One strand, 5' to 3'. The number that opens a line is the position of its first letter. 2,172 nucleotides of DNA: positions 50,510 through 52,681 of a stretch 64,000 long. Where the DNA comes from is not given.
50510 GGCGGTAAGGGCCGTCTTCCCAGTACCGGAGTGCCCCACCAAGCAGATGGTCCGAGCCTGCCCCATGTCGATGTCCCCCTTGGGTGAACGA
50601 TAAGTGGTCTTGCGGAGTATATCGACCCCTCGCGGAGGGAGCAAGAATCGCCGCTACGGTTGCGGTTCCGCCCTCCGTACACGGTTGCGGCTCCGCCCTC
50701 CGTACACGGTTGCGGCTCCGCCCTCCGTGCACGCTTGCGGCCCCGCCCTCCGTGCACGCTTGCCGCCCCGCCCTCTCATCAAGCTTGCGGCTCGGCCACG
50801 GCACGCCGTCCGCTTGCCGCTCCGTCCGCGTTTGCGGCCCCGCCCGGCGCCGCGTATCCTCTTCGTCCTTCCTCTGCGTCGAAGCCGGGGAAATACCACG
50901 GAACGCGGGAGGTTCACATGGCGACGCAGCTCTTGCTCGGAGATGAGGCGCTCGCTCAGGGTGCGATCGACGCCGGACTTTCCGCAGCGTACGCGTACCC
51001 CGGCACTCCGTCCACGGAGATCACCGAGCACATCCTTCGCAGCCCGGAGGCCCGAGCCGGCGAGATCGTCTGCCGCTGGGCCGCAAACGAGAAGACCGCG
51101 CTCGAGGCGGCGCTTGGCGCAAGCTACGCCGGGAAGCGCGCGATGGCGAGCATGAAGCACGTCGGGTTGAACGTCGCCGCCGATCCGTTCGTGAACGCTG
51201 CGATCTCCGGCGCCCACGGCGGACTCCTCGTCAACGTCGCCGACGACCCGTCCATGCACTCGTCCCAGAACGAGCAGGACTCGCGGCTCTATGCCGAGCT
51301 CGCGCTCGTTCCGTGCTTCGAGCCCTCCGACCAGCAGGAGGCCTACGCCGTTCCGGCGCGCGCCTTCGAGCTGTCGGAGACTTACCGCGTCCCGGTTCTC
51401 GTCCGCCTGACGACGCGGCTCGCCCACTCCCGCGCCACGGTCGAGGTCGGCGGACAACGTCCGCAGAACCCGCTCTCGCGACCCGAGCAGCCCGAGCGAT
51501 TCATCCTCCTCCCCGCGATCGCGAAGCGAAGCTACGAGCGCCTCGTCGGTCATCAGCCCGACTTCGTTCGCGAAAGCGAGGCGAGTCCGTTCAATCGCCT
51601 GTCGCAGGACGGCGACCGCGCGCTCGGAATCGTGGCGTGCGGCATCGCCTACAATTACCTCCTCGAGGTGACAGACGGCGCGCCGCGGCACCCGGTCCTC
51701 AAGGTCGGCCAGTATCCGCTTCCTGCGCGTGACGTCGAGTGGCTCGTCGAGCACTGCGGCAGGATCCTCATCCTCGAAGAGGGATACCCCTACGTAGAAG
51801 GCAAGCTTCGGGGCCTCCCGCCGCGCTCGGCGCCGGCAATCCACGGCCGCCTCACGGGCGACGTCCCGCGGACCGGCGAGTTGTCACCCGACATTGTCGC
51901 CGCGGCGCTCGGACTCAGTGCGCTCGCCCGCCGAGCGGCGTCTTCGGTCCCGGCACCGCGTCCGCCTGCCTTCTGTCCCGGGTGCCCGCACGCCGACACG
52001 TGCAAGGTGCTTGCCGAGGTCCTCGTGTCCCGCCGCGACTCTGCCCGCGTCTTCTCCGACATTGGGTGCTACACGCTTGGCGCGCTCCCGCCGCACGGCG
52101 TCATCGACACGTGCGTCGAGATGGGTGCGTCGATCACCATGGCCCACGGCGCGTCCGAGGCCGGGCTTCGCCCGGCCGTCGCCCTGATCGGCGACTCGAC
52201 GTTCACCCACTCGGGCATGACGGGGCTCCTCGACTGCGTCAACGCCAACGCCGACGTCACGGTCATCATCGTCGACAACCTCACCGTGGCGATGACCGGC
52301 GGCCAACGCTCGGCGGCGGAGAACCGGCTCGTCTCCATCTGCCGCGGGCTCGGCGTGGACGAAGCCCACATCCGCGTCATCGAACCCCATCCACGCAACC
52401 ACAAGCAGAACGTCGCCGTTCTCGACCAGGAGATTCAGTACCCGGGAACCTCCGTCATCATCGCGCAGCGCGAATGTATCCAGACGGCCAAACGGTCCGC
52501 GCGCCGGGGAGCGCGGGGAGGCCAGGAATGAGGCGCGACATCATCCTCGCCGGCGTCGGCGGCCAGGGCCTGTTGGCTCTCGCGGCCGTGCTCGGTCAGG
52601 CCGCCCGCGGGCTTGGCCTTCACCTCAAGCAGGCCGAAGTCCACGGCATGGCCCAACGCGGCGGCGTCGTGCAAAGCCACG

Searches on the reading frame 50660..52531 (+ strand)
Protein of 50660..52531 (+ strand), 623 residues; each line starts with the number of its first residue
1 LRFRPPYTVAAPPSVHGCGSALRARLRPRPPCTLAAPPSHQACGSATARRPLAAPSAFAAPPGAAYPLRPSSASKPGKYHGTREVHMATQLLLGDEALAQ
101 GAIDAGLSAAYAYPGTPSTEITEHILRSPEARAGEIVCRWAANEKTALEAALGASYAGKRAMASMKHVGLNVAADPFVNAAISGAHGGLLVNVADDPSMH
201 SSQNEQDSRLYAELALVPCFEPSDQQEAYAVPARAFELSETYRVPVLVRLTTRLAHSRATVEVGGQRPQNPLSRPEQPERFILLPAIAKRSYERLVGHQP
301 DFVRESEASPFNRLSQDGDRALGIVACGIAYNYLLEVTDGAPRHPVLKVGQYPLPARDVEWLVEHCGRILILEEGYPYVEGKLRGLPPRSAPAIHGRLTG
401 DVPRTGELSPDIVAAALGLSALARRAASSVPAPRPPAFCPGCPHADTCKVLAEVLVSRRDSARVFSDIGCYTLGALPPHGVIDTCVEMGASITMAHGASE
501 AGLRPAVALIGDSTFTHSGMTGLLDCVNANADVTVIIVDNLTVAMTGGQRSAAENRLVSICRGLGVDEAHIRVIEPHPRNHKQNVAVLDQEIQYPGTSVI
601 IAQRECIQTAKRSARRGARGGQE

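Call 9: search_protein_families(library=pfam, proteins=[window:50660-52531:+])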
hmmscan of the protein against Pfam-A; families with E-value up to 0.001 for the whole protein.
window:50660-52531:+ (623 aa): 2 families
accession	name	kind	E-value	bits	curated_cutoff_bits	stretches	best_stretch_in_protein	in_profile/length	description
PF01855.24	POR_N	-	2.1e-14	54.3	27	1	101-278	2-182/231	Pyruvate flavodoxin/ferredoxin oxidoreductase, thiamine diP-bdg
PF02775.26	TPP_enzyme_C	-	4.4e-14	53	21.9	1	467-555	1-97/151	Thiamine pyrophosphate enzyme, C-terminal TPP binding domain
